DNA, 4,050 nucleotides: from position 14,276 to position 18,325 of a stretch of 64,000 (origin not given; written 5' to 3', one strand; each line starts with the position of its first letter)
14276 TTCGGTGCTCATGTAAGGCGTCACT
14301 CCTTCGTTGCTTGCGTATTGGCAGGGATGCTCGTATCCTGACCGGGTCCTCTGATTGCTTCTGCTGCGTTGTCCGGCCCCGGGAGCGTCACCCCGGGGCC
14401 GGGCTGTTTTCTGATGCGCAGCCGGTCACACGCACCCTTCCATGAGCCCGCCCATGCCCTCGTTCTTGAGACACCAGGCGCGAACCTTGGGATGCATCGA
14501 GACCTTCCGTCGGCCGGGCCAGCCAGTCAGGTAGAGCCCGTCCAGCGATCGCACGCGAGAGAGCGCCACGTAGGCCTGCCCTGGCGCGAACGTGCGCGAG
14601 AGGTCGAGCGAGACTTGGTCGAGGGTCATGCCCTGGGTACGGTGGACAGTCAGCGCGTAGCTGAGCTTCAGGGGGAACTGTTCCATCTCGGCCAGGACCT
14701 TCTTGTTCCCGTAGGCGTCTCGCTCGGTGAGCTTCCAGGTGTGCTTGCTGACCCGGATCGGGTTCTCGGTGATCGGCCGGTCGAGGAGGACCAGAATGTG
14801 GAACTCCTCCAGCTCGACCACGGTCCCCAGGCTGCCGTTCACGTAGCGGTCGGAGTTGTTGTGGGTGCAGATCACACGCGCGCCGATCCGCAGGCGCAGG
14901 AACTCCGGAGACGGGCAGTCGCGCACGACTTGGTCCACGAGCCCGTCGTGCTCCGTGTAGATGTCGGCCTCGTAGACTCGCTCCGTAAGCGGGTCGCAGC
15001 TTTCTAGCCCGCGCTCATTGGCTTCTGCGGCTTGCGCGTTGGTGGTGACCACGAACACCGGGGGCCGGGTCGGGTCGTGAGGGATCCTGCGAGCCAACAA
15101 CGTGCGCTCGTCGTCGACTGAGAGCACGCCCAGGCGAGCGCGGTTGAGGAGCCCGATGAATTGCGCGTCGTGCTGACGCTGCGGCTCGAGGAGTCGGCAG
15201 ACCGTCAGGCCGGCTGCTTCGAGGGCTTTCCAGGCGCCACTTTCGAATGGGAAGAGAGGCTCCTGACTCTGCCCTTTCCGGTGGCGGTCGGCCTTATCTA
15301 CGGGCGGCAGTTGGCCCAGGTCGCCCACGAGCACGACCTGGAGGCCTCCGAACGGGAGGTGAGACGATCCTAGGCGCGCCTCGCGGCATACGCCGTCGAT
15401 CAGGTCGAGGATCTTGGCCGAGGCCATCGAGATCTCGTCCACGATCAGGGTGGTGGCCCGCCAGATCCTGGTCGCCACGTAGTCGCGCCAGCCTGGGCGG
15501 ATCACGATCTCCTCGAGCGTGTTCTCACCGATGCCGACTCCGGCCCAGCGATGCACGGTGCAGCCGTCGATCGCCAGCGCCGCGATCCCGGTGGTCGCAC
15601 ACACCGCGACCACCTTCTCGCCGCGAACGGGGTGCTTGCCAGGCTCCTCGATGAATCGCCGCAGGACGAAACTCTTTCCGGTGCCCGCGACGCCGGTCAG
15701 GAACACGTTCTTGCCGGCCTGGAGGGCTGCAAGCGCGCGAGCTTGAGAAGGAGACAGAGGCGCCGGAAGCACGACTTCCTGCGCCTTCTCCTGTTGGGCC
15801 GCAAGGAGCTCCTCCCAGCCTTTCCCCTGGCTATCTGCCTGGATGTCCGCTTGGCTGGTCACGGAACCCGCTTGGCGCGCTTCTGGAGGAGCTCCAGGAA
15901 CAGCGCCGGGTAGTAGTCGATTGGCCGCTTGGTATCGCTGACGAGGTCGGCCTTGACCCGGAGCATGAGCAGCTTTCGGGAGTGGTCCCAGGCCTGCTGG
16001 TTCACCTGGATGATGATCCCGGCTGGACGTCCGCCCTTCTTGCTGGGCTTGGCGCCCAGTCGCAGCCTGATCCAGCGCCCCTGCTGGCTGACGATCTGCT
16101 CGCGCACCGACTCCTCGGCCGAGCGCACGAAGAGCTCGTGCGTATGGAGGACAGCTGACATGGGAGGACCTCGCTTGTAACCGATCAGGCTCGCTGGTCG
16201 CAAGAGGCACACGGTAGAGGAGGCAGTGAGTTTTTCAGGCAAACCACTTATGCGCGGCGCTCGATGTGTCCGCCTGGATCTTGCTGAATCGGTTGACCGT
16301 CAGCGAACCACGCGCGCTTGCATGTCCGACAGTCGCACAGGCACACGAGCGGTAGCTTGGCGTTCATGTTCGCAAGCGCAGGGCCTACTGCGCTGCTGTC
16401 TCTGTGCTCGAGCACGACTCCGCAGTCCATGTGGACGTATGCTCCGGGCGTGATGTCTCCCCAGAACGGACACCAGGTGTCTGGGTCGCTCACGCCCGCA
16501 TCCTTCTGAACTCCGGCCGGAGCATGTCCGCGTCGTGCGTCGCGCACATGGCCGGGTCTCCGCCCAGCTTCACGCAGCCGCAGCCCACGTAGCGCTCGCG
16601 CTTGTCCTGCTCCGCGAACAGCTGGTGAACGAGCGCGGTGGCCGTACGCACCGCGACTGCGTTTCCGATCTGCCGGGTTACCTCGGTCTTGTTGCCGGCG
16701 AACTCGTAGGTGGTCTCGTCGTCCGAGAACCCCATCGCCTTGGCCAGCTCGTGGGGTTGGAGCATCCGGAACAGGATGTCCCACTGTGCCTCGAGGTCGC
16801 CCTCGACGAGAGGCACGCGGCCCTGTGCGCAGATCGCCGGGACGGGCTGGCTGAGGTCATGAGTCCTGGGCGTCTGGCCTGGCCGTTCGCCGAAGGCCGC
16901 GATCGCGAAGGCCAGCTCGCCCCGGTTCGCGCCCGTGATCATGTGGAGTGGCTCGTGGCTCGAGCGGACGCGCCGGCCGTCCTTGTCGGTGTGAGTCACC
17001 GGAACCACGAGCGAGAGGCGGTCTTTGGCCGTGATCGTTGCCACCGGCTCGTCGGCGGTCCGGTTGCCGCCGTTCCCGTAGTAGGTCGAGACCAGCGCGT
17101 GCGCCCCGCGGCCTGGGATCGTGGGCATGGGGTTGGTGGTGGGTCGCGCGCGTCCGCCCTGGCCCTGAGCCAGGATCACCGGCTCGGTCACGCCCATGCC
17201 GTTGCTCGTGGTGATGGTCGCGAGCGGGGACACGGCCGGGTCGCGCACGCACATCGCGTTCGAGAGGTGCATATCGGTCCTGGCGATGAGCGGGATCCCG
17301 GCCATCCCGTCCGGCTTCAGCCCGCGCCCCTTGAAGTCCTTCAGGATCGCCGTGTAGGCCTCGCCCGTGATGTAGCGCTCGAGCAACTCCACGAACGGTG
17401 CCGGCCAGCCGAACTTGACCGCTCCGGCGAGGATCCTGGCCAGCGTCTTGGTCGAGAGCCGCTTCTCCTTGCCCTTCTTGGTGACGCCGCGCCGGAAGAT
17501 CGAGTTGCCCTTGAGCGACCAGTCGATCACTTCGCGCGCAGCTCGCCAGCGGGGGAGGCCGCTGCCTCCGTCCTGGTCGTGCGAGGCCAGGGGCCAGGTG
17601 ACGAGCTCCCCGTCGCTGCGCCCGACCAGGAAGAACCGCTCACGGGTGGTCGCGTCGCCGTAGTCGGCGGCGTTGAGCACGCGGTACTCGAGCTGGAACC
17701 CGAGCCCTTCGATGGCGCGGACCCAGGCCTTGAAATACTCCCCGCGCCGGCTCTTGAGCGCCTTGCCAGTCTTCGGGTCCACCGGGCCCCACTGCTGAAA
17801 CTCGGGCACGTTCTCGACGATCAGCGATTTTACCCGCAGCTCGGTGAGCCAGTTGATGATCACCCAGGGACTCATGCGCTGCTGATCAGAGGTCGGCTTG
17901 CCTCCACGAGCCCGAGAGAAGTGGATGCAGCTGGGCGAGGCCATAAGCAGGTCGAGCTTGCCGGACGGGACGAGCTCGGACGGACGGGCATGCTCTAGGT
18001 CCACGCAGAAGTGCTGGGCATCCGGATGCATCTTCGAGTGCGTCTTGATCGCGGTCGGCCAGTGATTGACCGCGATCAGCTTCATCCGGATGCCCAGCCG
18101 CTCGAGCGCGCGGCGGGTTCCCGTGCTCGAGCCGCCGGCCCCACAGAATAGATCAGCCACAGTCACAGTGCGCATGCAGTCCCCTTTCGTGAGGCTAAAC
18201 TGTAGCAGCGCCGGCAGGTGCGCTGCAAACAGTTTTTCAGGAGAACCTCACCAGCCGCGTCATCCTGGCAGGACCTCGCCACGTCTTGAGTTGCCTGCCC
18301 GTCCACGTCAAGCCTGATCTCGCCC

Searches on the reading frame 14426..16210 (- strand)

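Call 9: search_protein_families(library=pfam, proteins=[window:14426-16210:-], max_evalue=0.01)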
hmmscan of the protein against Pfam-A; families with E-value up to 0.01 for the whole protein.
window:14426-16210:- (594 aa): 8 families
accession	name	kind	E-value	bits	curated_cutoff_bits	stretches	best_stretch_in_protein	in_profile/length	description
PF05970.20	PIF1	-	1.1e-31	110.6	25.9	1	163-366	19-220/223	PIF1-like helicase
PF13604.12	AAA_30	-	2.7e-13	50.6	27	1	152-310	2-137/191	AAA domain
PF13245.12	AAA_19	-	8.8e-12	45.8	25.1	1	156-304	1-132/134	AAA domain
PF01443.25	Viral_helicase1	-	2.3e-06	28.1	21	0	507-555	170-222/228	Viral superfamily 1 RNA helicase core domain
PF13191.12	AAA_16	-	0.00019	22.4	32.6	1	160-193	16-51/167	AAA ATPase domain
PF13401.12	AAA_22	-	0.001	19.8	27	1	167-270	6-103/130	AAA domain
PF02689.20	Herpes_Helicase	-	0.0017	16.8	27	1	512-567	725-782/808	Helicase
PF21530.3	Pif1_2B_dom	-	0.0042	17.2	23.9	0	431-467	9-47/47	DNA helicase Pif1, 2B domain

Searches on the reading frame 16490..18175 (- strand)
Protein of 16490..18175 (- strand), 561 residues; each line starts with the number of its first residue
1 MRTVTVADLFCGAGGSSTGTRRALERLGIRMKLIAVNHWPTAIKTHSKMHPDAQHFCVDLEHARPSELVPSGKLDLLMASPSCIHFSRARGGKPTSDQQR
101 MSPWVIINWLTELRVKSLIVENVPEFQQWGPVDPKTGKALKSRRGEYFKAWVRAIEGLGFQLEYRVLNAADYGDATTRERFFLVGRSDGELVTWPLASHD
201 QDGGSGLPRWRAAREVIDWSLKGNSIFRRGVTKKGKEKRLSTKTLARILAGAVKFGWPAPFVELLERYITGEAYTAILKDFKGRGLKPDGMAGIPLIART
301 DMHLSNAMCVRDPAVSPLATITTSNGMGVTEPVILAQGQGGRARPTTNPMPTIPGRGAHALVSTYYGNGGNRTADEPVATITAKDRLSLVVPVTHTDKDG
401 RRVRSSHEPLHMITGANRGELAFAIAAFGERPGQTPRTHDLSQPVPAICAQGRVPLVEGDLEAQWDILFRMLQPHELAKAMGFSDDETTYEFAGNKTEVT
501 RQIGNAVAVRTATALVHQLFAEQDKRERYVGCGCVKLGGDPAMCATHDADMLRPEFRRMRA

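Call 9: search_protein_families(library=pfam, proteins=[window:16490-18175:-], max_evalue=0.01)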
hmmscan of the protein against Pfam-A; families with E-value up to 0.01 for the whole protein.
window:16490-18175:- (561 aa): 1 family
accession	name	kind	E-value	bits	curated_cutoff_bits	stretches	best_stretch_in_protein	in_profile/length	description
PF00145.23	DNA_methylase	-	2.2e-30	106.6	22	2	5-188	2-163/324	C-5 cytosine-specific DNA methylase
